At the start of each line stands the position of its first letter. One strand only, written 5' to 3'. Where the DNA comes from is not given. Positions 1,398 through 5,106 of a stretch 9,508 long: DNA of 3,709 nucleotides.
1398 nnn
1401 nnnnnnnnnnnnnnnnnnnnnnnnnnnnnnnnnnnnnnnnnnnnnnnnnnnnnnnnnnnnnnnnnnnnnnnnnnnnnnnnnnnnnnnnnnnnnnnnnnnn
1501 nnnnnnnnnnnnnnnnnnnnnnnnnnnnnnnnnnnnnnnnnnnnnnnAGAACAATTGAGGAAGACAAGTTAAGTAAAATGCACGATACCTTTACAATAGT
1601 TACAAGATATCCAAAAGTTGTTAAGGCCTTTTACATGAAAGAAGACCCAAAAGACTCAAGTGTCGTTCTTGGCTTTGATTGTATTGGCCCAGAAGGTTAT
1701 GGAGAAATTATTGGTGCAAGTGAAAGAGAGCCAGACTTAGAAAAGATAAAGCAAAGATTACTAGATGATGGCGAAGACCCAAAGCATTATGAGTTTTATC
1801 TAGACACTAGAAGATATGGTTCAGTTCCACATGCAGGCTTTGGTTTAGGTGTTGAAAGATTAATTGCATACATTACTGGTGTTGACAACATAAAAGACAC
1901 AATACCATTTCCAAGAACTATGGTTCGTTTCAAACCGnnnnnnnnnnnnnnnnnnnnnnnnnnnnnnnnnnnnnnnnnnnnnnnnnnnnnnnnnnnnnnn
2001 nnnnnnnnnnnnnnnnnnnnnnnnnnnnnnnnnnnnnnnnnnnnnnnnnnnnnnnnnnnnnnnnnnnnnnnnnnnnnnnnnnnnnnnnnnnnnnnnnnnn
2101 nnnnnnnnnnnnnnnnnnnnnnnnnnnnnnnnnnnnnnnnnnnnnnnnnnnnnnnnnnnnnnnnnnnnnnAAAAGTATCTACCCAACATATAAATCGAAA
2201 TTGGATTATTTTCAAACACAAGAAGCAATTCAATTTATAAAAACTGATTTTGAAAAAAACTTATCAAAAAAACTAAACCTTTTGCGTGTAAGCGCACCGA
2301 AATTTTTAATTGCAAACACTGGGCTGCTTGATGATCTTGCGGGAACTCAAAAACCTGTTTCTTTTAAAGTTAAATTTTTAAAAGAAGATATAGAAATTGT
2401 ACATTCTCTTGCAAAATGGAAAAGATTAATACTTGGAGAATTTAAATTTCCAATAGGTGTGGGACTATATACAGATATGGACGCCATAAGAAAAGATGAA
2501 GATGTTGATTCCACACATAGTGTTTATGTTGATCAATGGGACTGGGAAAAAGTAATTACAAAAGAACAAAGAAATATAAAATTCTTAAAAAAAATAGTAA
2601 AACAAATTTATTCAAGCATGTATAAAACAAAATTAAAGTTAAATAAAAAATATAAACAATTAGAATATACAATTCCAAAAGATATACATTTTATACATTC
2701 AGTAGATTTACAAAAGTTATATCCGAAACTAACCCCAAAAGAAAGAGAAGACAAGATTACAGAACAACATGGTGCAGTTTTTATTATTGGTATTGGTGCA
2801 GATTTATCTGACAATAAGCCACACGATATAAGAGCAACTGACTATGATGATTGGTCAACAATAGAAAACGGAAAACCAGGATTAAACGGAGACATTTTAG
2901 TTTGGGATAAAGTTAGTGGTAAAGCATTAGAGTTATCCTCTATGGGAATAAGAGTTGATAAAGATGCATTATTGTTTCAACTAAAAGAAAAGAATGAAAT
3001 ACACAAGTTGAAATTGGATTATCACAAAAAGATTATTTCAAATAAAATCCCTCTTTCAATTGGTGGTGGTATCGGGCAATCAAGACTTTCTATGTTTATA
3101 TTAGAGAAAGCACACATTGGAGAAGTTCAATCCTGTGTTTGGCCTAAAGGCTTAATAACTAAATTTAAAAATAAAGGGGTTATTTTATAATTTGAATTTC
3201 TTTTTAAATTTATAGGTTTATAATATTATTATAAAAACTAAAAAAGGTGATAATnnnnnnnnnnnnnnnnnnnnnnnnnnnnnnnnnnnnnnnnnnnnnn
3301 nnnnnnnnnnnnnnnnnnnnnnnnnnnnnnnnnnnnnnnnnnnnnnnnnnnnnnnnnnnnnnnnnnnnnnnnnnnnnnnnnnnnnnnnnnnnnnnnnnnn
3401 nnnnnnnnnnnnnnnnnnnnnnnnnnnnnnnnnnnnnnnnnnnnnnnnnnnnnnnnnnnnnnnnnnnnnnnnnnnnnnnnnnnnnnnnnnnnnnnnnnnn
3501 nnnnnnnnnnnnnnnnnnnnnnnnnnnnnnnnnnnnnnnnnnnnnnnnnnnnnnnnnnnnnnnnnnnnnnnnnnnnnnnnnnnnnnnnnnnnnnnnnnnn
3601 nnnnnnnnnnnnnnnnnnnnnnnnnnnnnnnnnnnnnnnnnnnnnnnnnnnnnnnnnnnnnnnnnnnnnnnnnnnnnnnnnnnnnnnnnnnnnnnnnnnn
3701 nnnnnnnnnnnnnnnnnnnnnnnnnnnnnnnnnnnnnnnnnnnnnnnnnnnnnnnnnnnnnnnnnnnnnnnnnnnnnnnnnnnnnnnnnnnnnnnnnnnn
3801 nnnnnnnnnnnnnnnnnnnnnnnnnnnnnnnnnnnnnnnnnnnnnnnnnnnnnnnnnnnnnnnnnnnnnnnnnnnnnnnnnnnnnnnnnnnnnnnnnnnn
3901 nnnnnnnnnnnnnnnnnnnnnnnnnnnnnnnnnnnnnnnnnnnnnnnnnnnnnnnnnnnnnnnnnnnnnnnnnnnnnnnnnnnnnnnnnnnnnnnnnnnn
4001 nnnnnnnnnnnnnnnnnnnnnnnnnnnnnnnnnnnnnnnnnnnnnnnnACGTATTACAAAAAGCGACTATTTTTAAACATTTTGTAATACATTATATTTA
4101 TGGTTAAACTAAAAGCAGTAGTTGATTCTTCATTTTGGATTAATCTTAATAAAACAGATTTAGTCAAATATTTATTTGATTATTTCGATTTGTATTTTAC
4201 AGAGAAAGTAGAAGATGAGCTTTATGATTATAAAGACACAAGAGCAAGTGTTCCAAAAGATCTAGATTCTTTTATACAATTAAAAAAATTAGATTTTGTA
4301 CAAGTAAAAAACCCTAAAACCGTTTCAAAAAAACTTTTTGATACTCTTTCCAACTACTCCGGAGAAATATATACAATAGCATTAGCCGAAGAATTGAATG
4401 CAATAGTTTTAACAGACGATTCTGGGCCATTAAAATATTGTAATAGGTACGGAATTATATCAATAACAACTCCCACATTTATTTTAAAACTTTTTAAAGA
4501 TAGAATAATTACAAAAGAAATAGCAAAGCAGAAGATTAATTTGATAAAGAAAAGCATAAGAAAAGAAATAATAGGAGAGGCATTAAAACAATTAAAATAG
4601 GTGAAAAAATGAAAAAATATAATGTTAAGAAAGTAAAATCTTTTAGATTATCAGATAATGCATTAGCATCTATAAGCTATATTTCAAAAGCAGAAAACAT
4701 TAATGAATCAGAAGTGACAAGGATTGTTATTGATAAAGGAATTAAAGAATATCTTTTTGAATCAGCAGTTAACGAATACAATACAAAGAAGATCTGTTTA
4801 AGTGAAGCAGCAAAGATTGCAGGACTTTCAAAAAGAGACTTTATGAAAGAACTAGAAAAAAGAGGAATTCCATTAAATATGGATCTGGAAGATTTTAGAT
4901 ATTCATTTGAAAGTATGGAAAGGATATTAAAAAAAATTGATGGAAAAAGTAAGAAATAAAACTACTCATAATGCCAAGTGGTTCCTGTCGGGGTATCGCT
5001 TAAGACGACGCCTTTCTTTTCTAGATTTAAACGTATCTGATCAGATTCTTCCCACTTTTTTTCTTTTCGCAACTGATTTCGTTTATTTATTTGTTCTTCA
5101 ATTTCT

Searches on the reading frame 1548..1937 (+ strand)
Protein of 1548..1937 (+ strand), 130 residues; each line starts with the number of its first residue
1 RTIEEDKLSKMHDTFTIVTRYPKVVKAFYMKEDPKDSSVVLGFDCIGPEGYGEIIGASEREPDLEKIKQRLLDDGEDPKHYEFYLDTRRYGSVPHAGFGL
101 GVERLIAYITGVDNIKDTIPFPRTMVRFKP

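Call 17: find_related_loci(query=window:1548-1937:+, collection=metagenome_contigs, flank=2500)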
Query window:1548-1937:+ (130 aa) in metagenome_contigs; peptide patterns used: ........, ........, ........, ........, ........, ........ (x = any residue, [..] = any of these).
600 stretches matched a pattern (row limit reached: there are more); 592 encode a relative of the query (tblastn E <= 1e-3); the best 80 are kept; 80 distinct loci.
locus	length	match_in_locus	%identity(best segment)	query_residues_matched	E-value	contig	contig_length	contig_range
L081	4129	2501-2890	85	1-130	5e-74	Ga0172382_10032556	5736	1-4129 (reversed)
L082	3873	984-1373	73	1-130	1e-64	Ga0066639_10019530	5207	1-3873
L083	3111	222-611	73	1-130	4e-64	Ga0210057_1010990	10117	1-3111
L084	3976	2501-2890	74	1-130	2e-63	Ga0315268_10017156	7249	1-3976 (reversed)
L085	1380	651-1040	73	1-130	5e-66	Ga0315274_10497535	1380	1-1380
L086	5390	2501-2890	68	1-130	2e-62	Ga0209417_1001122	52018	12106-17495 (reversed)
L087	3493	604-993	71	1-130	5e-60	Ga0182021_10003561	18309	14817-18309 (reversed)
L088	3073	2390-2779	68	1-130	7e-60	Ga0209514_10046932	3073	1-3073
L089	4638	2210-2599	71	1-130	7e-60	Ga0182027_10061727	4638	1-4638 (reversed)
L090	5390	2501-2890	68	1-130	1e-59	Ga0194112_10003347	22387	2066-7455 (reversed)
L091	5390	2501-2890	70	1-130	2e-59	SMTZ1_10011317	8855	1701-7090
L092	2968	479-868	71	1-130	2e-58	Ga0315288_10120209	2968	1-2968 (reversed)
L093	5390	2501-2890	68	1-130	1e-57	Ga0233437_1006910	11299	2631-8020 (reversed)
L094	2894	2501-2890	67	1-130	2e-57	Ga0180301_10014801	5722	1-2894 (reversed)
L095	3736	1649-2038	65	1-130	3e-57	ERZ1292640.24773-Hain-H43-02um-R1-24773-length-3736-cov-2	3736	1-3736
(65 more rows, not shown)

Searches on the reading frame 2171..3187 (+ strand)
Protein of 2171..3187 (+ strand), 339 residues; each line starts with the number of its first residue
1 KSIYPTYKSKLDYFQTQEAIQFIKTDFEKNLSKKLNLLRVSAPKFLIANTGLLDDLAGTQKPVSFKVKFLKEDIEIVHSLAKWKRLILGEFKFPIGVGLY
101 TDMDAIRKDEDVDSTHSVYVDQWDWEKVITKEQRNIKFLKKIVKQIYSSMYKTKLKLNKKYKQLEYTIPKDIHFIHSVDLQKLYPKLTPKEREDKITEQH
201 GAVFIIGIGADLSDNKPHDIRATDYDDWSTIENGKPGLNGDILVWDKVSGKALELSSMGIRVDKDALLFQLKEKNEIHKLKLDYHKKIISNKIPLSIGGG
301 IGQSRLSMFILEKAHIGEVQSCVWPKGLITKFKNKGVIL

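Call 11: search_protein_families(library=pfam, proteins=[window:2201-3187:+])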
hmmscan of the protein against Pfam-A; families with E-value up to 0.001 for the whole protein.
window:2201-3187:+ (329 aa): 1 family
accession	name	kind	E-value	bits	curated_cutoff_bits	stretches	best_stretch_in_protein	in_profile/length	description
PF03590.20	AsnA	-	5.3e-97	324.5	27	1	7-239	1-226/228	Aspartate-ammonia ligase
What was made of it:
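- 2156..3190 (+): asnA (aspartate-ammonia ligase), with an unusual conserved start region. No oligo-T lies between the tRNA and asnA, so the two are probably co-transcribed. Pfam AsnA E = 5e-97 (call 11).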

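Call 65: search_solved_structures(query=window:2171-3187:+, show_alignments=3)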
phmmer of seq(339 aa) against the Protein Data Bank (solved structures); distinct sequences matched with E-value up to 0.001: 3.
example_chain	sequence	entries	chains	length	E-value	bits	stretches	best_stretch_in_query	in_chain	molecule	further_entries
9v83_A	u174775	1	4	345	2.3e-106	359.4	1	4-325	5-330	Aspergine synthetase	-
11as_A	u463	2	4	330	4.7e-89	302.6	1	11-327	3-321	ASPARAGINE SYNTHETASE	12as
4lns_A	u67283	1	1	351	2.8e-86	293.4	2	13-230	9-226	Asparagine synthetase a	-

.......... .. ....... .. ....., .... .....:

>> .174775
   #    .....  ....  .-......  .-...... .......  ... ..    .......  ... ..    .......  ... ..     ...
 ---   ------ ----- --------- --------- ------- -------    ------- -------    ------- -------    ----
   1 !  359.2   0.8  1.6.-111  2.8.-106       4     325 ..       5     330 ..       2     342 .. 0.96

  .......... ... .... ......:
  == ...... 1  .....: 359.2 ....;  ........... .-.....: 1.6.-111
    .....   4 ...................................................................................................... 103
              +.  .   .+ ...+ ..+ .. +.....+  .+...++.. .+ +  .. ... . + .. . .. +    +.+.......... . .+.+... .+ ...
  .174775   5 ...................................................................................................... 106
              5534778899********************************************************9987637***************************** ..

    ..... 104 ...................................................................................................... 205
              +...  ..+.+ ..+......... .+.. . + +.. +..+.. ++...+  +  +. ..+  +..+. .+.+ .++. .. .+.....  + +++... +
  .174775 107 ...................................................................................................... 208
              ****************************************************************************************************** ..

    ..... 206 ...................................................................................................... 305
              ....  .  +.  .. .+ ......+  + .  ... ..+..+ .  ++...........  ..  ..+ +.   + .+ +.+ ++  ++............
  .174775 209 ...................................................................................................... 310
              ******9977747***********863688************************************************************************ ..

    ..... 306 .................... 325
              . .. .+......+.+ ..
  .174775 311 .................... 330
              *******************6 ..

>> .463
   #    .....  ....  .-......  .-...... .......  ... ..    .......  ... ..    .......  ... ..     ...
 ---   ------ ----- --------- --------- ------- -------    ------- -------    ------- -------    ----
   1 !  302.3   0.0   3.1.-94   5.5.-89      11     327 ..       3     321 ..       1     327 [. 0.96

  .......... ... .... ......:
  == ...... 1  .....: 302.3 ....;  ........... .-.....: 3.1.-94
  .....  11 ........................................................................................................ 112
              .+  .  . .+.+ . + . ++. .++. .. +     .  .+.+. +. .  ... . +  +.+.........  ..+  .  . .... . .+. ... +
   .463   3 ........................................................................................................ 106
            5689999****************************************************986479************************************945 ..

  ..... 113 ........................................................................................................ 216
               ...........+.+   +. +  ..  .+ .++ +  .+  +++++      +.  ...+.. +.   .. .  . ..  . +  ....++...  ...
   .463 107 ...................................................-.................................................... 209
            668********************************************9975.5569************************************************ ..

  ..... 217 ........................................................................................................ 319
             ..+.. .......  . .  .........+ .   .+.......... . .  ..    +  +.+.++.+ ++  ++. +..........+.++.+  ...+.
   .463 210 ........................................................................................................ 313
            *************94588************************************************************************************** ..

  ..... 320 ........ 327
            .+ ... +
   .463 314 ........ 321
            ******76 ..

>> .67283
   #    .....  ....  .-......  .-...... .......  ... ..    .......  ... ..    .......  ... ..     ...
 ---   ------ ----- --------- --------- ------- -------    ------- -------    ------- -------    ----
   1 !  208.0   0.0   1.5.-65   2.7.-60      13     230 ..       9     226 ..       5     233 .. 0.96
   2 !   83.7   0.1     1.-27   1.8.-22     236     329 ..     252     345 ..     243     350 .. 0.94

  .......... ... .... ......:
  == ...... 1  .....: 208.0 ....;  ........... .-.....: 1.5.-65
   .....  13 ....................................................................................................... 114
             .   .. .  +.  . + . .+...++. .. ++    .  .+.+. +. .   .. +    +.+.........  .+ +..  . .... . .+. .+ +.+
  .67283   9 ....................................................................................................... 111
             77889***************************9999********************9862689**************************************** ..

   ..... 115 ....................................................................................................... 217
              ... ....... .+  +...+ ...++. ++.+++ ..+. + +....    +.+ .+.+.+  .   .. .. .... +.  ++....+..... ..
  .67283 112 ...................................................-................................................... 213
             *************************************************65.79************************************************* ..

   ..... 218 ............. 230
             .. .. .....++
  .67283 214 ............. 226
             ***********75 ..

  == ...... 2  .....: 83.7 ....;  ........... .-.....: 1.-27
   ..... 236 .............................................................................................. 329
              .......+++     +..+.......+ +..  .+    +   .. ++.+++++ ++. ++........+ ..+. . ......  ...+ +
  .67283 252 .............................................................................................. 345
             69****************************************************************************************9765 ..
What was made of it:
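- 2156..3190 (+): The best solved-structure match is 9v83_A (call 65).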

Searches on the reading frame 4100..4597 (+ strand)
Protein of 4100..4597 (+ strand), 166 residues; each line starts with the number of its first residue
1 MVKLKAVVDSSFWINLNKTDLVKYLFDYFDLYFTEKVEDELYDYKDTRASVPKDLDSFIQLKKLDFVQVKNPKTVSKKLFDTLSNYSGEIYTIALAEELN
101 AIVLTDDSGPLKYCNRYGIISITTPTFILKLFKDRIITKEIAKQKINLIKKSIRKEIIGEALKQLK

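Call 11: search_protein_families(library=pfam, proteins=[window:4100-4597:+])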
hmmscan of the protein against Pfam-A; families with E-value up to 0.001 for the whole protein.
window:4100-4597:+ (166 aa): 1 family
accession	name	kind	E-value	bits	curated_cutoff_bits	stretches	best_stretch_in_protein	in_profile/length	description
PF08745.17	PIN_5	-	3e-05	24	27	1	92-129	161-198/205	PINc domain ribonuclease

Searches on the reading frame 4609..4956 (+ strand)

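Call 11: search_protein_families(library=pfam, proteins=[window:4609-4956:+])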
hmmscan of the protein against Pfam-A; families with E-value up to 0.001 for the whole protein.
window:4609-4956:+ (116 aa): 1 family
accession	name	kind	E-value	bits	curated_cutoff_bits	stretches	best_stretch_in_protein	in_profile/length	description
PF03683.19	UPF0175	-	2.2e-12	46.9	27.9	1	46-98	18-71/75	Uncharacterised protein family (UPF0175)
